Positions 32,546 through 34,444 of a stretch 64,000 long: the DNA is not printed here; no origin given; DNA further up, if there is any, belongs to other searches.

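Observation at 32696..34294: D-aminoacylase gene embedded in the dcw cluster between mraY and murD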

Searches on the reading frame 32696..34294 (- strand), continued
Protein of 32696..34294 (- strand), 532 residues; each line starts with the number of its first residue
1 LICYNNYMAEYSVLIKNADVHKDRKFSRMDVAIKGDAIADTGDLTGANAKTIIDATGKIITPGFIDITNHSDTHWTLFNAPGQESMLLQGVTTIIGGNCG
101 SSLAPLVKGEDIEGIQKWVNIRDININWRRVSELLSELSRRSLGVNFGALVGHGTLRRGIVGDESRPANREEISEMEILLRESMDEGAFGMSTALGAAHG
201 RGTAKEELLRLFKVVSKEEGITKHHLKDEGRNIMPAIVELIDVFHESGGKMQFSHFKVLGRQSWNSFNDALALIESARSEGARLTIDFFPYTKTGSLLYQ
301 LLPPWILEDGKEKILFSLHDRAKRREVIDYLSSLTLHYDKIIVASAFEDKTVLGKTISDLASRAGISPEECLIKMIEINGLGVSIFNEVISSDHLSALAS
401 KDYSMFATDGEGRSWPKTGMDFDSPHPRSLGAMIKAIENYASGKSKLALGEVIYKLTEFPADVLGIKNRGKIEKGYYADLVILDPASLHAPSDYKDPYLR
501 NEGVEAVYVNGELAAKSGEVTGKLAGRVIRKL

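Call 21: search_solved_structures(query=A1, max_evalue=1e-10, show_alignments=5)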
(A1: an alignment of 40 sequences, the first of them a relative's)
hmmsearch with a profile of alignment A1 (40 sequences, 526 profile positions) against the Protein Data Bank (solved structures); distinct sequences matched with E-value up to 1e-10: 23.
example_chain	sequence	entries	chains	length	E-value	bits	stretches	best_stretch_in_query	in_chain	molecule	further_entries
1m7j_A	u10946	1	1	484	3.4e-93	316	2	4-291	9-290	D-aminoacylase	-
1rjp_A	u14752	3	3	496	3.8e-93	315.9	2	4-291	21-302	D-aminoacylase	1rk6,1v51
1rjq_A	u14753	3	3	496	1e-92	314.5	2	4-291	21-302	D-aminoacylase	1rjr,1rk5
1v4y_A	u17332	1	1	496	1.8e-91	310.4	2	4-291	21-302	D-aminoacylase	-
9g5m_A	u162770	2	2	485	1.7e-85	290.6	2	3-293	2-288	Amidohydrolase family protein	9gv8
9kb1_A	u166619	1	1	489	8.6e-83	281.7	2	5-293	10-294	PpOngB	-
9kb3_A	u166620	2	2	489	6.7e-82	278.8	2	5-293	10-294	Carbohydrate de-N-acetylated protein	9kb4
3gip_A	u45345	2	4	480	3.3e-81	276.5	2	5-289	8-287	N-acyl-D-glutamate deacylase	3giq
1nfg_A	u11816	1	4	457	1.9e-16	62.8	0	5-93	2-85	D-hydantoinase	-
4yiw_A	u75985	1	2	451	4.6e-14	54.9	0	1-65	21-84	Dihydroorotase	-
1gkp_A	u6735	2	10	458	1e-13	53.8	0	6-65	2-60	HYDANTOINASE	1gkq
1gkr_A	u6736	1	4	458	1.8e-13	52.9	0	4-66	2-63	NON-ATP DEPENDENT L-SELECTIVE HYDANTOINASE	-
3mpg_A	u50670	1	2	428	2e-13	52.8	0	5-65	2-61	Dihydroorotase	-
8je0_A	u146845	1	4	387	2.3e-13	52.6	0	3-90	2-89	Amidase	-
6gde_A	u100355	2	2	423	2.9e-13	52.3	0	5-65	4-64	Dihydroorotase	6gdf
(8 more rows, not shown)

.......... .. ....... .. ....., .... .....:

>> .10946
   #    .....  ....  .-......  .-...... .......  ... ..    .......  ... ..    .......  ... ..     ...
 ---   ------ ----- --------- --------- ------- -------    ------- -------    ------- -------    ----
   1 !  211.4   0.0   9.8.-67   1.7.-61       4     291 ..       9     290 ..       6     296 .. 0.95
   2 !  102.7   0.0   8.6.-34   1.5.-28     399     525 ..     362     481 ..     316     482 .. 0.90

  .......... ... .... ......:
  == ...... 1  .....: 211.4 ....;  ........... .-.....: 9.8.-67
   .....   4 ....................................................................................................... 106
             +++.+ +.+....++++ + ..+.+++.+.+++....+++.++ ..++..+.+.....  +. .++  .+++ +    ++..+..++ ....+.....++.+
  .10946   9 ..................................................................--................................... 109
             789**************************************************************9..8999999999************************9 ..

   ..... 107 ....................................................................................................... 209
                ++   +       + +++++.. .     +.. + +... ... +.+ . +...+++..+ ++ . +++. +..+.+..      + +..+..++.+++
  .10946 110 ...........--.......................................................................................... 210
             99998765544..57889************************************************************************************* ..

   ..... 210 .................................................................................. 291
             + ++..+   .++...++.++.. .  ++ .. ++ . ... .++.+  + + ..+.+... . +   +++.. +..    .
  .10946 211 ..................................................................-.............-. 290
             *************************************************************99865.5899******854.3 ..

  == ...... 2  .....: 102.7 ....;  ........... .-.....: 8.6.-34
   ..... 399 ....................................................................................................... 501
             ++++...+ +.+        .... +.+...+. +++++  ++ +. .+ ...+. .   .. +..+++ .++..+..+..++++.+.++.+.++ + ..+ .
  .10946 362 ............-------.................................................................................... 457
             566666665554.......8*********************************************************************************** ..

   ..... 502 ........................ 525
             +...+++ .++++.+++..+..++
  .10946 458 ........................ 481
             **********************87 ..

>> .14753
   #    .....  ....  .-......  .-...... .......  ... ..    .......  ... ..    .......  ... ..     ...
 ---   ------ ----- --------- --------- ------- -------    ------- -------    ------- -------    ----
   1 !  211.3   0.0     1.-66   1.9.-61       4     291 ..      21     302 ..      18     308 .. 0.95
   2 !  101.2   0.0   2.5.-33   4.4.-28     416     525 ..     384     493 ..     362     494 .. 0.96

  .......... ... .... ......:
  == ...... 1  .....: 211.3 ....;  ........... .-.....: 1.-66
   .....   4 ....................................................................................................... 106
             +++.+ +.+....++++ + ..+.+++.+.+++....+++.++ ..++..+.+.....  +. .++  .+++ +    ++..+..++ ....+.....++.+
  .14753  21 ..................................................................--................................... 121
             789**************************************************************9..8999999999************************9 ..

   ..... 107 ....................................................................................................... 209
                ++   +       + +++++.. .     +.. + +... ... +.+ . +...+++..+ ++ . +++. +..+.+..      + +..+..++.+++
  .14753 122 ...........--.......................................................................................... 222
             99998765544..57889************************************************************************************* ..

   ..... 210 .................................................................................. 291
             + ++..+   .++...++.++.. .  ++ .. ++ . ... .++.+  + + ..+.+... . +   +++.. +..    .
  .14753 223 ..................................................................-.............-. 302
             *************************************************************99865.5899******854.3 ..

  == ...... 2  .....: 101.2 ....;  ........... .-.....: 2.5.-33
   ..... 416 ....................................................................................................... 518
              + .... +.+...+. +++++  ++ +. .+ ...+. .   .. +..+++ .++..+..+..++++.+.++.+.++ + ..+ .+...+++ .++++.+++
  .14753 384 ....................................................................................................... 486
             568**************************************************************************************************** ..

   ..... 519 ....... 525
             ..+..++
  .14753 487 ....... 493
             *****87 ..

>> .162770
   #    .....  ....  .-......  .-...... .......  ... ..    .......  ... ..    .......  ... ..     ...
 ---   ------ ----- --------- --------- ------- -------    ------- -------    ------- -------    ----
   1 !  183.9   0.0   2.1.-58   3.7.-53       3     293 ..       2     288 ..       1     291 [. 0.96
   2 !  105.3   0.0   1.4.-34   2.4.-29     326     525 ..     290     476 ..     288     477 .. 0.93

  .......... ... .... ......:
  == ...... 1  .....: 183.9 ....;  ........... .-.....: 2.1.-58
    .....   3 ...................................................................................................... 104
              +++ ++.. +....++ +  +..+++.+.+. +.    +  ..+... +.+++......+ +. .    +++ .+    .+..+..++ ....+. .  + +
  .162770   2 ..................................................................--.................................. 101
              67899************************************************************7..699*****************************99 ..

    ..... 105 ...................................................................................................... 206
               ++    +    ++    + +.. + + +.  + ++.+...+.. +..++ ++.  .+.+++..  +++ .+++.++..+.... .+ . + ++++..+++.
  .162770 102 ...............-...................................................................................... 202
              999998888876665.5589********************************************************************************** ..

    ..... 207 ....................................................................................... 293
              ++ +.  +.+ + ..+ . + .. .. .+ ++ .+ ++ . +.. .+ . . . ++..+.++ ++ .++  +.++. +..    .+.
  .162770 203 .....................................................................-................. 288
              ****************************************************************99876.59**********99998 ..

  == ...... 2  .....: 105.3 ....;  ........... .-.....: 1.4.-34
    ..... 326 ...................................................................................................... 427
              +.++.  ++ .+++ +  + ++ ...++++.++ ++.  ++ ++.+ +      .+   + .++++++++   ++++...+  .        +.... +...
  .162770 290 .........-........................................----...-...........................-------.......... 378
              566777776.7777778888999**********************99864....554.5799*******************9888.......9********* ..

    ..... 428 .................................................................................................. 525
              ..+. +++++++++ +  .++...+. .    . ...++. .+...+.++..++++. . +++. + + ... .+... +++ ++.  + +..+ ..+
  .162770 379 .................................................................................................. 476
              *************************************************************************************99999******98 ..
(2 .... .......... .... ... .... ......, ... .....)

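Call 23: find_related_loci(query=A1, collection=genome_contigs, flank=10000)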
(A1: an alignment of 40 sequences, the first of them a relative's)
Query A1 (525 aa) in genome_contigs; peptide patterns used: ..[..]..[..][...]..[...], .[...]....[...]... (x = any residue, [..] = any of these).
600 stretches matched a pattern (row limit reached: there are more); 591 encode a relative of the query (tblastn E <= 1e-3); the best 80 are kept; 80 distinct loci.
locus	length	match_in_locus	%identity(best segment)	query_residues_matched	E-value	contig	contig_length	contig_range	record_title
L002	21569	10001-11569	57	1-524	0e+0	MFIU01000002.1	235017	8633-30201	MAG: Candidatus Giovannonibacteria bacterium RIFOXYD1_FULL_48_21 rifoxyd1_full_scaffold_28, whole genome shotgun sequenc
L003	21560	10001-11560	55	4-524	0e+0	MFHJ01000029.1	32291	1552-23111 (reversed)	MAG: Candidatus Giovannonibacteria bacterium RIFCSPHIGHO2_02_43_16 rifcsphigho2_02_sub10_scaffold_320, whole genome shot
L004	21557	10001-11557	55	4-524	0e+0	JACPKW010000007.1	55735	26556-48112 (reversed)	MAG: Candidatus Giovannonibacteria bacterium isolate NC_groundwater_505_Ag_S-0.1um_43_101 S35_SO-1_scaffold_484245, whol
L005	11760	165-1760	46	1-524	3e-167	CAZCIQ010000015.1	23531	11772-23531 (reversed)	MAG TPA_asm: uncultured Candidatus Saccharibacteria bacterium isolate binchicken_co125_174 genome assembly, contig: NODE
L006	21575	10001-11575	47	1-524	3e-165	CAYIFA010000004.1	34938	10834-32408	MAG TPA_asm: uncultured Candidatus Saccharibacteria bacterium isolate ERP119705_co1_703 genome assembly, contig: NODE_10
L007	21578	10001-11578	47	1-524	5e-160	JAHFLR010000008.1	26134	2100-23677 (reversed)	MAG: bacterium isolate nzgw438 NODE_2863_length_26135_cov_2.253479, whole genome shotgun sequence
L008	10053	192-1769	47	1-524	6e-159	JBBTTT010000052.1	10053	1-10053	MAG: Patescibacteria group bacterium isolate H51-bin197_1 H51_bin197_1_000000000052, whole genome shotgun sequence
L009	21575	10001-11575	50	1-524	2e-155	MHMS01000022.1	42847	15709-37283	MAG: Candidatus Niyogibacteria bacterium RIFCSPLOWO2_12_FULL_41_13 rifcsplowo2_12_scaffold_668, whole genome shotgun seq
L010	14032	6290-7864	45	4-524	4e-154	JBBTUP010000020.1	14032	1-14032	MAG: Patescibacteria group bacterium isolate H41-bin126_1 H41_bin126_1_000000000020, whole genome shotgun sequence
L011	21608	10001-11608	45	1-524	5e-154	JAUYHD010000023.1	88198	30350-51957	MAG: bacterium isolate C24_maxbin.066 C24_k141_485117, whole genome shotgun sequence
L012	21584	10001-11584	46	1-524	1e-152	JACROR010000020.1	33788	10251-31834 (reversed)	MAG: Candidatus Niyogibacteria bacterium isolate NC_groundwater_1966_Pr3_S-0.2um_45_3 scaffold_413088, whole genome shot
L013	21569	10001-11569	46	1-523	9e-152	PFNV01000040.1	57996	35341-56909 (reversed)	MAG: Candidatus Tagabacteria bacterium CG_4_10_14_0_2_um_filter_40_13 CG_4_10_14_0.2_scaffold_463_c, whole genome shotgu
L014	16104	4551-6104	45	1-522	8e-150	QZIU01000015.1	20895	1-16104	MAG: Candidatus Parcubacteria bacterium isolate SURF_57 contig-100_3805_length_20895_read_count_233601, whole genome sho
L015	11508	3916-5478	46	4-524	2e-149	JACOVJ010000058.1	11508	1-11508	MAG: Candidatus Niyogibacteria bacterium isolate NC_groundwater_97_Ag_S-0.1um_54_719 S_p1_S3_170907_scaffold_712839, who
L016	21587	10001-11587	44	1-524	4e-149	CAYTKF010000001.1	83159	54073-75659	MAG TPA_asm: uncultured Candidatus Saccharibacteria bacterium isolate binchicken_co191_187 genome assembly, contig: NODE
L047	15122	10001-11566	41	4-524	3e-123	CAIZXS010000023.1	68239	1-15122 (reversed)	uncultured bacterium isolate Loc080925-6m_bin-1411 genome assembly, contig: bin-1411:23/26, whole genome shotgun sequenc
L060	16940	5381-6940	39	4-522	2e-119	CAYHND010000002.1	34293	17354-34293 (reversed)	MAG TPA_asm: uncultured Bdellovibrionales bacterium isolate ERP119705_co13_526 genome assembly, contig: NODE_1555_length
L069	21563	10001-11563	39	4-522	3e-120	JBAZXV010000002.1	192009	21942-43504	MAG: Parcubacteria group bacterium isolate SO_2017_GW1_64 NODE_565_length_192009_cov_1.605466_OW334_2017, whole genome s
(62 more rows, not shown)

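Call 32: search_dna_similar(query=window:32696-34273:-, collection=plasmids, mode=protein, max_rows=30, rows=spread)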
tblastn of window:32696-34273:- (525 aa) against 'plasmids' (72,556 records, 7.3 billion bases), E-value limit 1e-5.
Records with a match: 279; places in all: 345; records where one place covers at least 80% of the query: 254.
Best place of each record, by identity: <60% 279.
By first word of the organism name: Ralstonia 134; Sphingobium 15; Novosphingobium 10; Clostridium 9; Haloarcula 8; Cupriavidus 7; Streptomyces 6; Natrinema 6; Haladaptatus 5; Deinococcus 5; and 45 more.
By predicted mobility (MOB-suite, as given by PLSDB): non-mobilizable 151; mobilizable 116; conjugative 12.
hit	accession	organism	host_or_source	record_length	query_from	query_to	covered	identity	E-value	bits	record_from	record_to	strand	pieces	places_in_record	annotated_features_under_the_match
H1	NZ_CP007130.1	Gemmatirosa kalamazoonensis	-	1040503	21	525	96%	32.3%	2e-68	246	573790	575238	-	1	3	record has no annotation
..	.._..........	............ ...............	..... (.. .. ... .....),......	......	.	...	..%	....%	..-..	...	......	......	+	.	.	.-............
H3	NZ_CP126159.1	Halobaculum halobium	cell culture,sediment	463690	6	524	99%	28.6%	1e-61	226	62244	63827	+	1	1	D-aminoacylase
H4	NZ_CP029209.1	Nitratireductor sp. OM-1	-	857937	6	524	99%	28.1%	4e-49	189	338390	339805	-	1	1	D-aminoacylase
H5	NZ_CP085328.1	Haladaptatus salinisoli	cell culture,saline soil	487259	35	524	93%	29.3%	4e-53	201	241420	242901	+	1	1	D-aminoacylase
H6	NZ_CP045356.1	Vibrio sp. THAF64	pure culture,Surface of a sandy ...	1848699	23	524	96%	28.3%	4e-51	195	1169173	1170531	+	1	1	none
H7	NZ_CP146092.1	Ralstonia sp. RRA.1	-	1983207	1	524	100%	26.7%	1e-42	170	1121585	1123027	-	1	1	none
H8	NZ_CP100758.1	Natrinema gelatinilyticum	marine sediment,sediment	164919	41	523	92%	28.7%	9e-55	206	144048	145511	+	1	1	D-aminoacylase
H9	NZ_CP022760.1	Ralstonia solanacearum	Solanum tuberosum,single cell,Potato ...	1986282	1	524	100%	26.3%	6e-39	159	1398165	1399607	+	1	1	none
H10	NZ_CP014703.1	Ralstonia solanacearum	Solanum tuberosum,cell culture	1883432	22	524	96%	27.2%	4e-39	160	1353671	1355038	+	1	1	none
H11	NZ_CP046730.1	Ralstonia syzygii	tobacco,cell culture,leaf veins ...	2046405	22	524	96%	27.2%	4e-39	160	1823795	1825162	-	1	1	none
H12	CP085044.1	Ralstonia solanacearum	sunflower,cell culture,stem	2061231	1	524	100%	25.9%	1e-43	173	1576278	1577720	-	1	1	amidohydrolase family protein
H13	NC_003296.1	Ralstonia pseudosolanacearum GMI1000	-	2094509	22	524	96%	27.0%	7e-43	171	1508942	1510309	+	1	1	none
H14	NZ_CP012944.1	Ralstonia solanacearum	Cucumis sativus,cell culture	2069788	22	524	96%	26.9%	3e-42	169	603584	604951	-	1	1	none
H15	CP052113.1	Ralstonia solanacearum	tomato,cell culture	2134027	22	524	96%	26.8%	7e-44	174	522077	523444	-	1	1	amidohydrolase family protein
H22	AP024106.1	Ralstonia solanacearum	-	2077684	22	524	96%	26.6%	1e-43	173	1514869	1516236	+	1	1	dan: D-aminoacylase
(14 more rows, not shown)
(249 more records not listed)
